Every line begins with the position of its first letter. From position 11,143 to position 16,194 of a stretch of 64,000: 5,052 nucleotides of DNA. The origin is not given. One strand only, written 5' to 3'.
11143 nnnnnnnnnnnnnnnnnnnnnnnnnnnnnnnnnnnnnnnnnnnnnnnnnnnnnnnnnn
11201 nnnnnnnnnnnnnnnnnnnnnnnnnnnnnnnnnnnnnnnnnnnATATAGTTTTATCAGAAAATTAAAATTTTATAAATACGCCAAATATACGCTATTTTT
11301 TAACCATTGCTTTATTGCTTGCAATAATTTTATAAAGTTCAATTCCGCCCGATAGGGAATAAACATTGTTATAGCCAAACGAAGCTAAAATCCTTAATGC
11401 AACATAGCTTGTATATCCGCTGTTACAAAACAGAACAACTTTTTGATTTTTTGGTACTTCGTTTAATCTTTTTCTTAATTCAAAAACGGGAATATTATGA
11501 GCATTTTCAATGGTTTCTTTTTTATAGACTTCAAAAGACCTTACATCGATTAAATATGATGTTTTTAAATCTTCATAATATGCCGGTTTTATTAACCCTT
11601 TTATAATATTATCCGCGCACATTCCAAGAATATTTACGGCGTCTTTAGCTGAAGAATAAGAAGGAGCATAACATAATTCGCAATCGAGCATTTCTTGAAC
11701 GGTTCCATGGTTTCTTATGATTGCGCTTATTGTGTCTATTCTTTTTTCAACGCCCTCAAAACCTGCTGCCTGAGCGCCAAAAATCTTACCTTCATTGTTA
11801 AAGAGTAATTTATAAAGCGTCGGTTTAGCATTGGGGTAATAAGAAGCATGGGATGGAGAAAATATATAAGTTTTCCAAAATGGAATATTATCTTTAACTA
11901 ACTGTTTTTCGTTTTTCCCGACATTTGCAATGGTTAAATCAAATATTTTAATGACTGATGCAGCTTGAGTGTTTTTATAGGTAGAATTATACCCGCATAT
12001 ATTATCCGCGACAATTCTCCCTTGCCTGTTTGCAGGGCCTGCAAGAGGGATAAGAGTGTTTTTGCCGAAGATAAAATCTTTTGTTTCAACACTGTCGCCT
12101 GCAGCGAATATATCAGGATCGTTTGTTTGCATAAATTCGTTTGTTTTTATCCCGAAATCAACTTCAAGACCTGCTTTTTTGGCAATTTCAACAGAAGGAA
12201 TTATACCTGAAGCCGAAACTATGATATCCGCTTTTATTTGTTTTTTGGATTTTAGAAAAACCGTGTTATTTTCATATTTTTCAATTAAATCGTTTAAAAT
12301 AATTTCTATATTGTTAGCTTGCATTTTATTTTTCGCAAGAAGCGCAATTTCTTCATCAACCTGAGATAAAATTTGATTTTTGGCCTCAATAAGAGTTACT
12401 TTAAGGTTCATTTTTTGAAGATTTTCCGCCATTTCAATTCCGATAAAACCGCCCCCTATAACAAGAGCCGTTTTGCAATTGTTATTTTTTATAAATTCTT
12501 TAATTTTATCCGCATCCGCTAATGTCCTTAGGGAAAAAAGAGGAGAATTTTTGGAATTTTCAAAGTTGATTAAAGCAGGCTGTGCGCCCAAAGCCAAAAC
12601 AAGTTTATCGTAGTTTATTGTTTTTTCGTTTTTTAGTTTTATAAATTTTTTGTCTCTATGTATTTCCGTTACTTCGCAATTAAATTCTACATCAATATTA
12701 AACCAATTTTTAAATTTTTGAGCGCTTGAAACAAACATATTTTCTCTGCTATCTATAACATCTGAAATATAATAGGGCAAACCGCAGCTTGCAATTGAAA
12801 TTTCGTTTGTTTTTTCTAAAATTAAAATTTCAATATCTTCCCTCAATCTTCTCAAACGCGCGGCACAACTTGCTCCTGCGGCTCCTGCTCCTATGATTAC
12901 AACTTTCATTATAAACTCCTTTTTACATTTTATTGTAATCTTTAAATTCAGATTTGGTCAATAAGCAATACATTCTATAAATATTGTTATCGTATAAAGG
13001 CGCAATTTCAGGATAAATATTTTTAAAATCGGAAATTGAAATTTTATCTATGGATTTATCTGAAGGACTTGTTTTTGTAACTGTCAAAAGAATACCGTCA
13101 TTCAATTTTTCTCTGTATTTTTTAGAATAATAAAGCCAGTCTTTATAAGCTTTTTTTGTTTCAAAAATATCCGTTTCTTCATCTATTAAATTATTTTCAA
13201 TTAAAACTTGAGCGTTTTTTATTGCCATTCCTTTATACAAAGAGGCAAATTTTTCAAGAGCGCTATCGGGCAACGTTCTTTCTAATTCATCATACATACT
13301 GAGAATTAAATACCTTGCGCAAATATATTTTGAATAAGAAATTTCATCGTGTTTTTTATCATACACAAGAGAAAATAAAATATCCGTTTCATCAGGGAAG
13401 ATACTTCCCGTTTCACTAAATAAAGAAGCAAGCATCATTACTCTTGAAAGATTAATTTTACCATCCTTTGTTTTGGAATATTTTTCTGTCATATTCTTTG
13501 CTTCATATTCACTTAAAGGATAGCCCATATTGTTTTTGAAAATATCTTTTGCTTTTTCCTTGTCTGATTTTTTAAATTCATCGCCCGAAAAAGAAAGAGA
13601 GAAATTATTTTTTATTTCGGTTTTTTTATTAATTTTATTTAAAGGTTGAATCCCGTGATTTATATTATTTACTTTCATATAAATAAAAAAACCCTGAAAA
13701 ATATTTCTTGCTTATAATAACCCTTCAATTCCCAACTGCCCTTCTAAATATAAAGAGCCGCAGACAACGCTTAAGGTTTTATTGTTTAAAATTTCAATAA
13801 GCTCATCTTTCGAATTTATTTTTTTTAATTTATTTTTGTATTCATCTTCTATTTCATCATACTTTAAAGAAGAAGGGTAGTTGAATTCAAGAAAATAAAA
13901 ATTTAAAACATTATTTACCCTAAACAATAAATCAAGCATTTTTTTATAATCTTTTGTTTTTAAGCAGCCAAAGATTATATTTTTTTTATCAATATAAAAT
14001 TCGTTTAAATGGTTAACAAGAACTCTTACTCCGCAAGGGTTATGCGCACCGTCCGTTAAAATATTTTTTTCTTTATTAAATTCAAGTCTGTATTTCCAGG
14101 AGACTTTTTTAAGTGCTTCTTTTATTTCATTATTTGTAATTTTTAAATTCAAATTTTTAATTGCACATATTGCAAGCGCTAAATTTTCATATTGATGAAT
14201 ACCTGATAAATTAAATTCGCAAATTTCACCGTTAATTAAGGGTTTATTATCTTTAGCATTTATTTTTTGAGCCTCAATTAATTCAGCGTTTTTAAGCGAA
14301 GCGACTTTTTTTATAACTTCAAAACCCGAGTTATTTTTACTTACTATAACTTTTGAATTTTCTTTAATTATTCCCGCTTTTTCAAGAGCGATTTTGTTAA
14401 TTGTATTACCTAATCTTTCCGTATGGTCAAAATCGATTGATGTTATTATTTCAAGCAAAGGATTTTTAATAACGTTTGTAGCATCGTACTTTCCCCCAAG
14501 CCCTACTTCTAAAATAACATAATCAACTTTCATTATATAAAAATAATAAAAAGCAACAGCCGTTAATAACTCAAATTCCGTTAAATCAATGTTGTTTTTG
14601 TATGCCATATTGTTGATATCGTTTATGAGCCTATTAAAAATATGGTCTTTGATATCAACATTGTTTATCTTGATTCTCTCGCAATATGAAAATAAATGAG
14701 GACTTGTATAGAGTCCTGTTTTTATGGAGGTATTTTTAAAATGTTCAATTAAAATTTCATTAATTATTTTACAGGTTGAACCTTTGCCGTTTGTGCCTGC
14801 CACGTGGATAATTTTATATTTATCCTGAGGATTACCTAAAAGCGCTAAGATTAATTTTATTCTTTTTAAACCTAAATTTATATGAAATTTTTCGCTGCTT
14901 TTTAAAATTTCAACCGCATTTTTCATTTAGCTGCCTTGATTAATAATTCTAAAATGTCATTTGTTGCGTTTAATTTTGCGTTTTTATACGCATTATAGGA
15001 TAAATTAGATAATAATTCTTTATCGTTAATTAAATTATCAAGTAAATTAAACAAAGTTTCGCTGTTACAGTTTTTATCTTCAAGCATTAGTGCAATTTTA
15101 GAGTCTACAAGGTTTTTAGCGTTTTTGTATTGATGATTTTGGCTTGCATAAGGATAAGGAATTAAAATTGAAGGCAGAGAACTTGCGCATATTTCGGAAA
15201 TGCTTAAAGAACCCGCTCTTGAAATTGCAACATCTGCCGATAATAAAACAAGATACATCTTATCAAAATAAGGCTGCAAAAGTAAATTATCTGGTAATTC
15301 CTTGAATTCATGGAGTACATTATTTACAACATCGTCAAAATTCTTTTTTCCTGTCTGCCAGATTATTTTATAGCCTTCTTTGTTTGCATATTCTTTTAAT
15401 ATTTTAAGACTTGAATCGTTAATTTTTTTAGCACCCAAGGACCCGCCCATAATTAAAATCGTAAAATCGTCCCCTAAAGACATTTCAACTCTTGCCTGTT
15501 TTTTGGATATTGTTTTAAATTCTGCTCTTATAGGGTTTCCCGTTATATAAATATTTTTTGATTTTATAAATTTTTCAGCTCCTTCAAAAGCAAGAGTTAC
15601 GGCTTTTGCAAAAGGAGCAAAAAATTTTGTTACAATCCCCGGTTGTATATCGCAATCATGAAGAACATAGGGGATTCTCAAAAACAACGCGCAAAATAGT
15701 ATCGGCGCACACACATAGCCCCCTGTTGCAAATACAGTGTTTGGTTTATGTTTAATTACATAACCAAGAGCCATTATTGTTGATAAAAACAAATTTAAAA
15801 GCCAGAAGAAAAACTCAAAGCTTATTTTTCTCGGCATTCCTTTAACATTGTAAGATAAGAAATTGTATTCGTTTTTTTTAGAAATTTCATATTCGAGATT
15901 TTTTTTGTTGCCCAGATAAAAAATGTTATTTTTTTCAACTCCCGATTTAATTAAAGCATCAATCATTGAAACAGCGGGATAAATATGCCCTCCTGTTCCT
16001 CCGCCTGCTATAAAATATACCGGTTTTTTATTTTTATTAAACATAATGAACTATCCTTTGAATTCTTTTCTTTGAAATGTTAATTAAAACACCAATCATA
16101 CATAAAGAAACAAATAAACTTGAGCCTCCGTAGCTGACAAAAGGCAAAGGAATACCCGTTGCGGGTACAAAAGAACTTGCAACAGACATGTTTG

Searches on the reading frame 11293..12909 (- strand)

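Call 8: search_protein_families(library=pfam, proteins=[window:11293-12909:-], max_evalue=0.001)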
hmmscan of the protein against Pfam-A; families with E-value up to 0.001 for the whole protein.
window:11293-12909:- (538 aa): 18 families
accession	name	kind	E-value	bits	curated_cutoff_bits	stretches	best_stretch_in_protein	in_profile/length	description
PF07992.20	Pyr_redox_2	-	6.3e-60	203.5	26.1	1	1-284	1-278/291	Pyridine nucleotide-disulphide oxidoreductase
PF00070.33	Pyr_redox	-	4.9e-22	78.7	22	1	148-216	2-70/82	Pyridine nucleotide-disulphide oxidoreductase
PF00581.25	Rhodanese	-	4.7e-16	59.5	22.2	1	450-526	14-99/102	Rhodanese-like domain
PF13738.12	Pyr_redox_3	-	5e-13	49.4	30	1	63-271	87-305/305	Pyridine nucleotide-disulphide oxidoreductase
PF01266.30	DAO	-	3.7e-12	46.9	27.9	1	2-38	1-35/353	FAD dependent oxidoreductase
PF13450.12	NAD_binding_8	-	3.9e-12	46.7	21.9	1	5-38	1-32/68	NAD(P)-binding Rossmann-like domain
PF02852.28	Pyr_redox_dim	-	8.3e-12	45.7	25.3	1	320-421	4-105/110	Pyridine nucleotide-disulphide oxidoreductase, dimerisation domain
PF03486.20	HI0933_like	-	2e-10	41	50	0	148-221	3-72/244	HI0933-like protein Rossmann domain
PF05834.18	Lycopene_cycl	-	1.2e-08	34.9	23.4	0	3-37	2-36/380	Lycopene cyclase protein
PF13454.12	NAD_binding_9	-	2.1e-08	34.8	21.8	0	4-70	1-72/155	FAD-NAD(P)-binding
PF01262.27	AlaDh_PNT_C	-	2.6e-07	30.7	23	0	148-240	31-100/214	Alanine dehydrogenase/PNT, C-terminal domain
PF01134.28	GIDA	-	1.5e-06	28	22.1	0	2-42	1-40/391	Glucose inhibited division protein A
PF00890.30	FAD_binding_2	-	2.2e-06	27.5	20.4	1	3-40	2-37/414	FAD binding domain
PF02254.24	TrkA_N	-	3.1e-06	27.9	23.8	0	149-189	2-42/116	TrkA-N domain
PF02737.24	3HCDH_N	-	6.2e-05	23.4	22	0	149-230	3-82/180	3-hydroxyacyl-CoA dehydrogenase, NAD binding domain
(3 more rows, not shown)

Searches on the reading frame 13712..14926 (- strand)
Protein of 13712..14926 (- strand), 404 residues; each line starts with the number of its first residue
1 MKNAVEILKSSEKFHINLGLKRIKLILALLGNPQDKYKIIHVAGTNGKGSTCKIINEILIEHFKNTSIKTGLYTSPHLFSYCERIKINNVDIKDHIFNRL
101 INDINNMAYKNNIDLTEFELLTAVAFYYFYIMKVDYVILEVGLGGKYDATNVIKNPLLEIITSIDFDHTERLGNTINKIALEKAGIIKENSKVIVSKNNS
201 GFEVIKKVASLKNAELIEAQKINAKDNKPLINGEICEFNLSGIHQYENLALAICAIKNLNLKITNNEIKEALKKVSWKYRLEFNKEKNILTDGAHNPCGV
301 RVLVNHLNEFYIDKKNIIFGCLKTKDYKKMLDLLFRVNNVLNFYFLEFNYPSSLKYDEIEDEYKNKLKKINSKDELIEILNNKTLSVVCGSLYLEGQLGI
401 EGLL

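Call 8: search_protein_families(library=pfam, proteins=[window:13712-14926:-], max_evalue=0.001)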
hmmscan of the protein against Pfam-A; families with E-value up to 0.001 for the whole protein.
window:13712-14926:- (404 aa): 2 families
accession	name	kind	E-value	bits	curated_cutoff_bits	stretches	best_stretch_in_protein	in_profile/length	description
PF08245.18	Mur_ligase_M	-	3.6e-08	34.1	24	1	42-255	1-199/200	Mur ligase middle domain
PF02875.26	Mur_ligase_C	-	6.3e-07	30.7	28.4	1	280-390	2-125/127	Mur ligase, glutamate ligase domain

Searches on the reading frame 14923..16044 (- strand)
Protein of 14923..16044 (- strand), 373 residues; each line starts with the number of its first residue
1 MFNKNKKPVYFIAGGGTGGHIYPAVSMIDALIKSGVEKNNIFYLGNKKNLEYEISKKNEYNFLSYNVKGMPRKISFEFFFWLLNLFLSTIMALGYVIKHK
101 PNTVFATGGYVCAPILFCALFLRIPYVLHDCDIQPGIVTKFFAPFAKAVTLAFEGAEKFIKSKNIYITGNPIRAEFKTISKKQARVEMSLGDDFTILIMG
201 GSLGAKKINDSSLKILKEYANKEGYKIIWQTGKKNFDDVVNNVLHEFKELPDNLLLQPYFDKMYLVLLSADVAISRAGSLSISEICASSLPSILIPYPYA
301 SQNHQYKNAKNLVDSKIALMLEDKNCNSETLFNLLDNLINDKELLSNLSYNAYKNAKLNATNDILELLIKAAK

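Call 8: search_protein_families(library=pfam, proteins=[window:14923-16044:-], max_evalue=0.001)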
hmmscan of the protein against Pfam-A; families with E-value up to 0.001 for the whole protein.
window:14923-16044:- (373 aa): 2 families
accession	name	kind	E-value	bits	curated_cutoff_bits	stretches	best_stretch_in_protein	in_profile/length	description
PF04101.22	Glyco_tran_28_C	-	6.8e-36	124.2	22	1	195-354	1-156/166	Glycosyltransferase family 28 C-terminal domain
PF03033.26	Glyco_transf_28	-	2.1e-28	99.5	26.2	1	11-149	2-137/139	Glycosyltransferase family 28 N-terminal domain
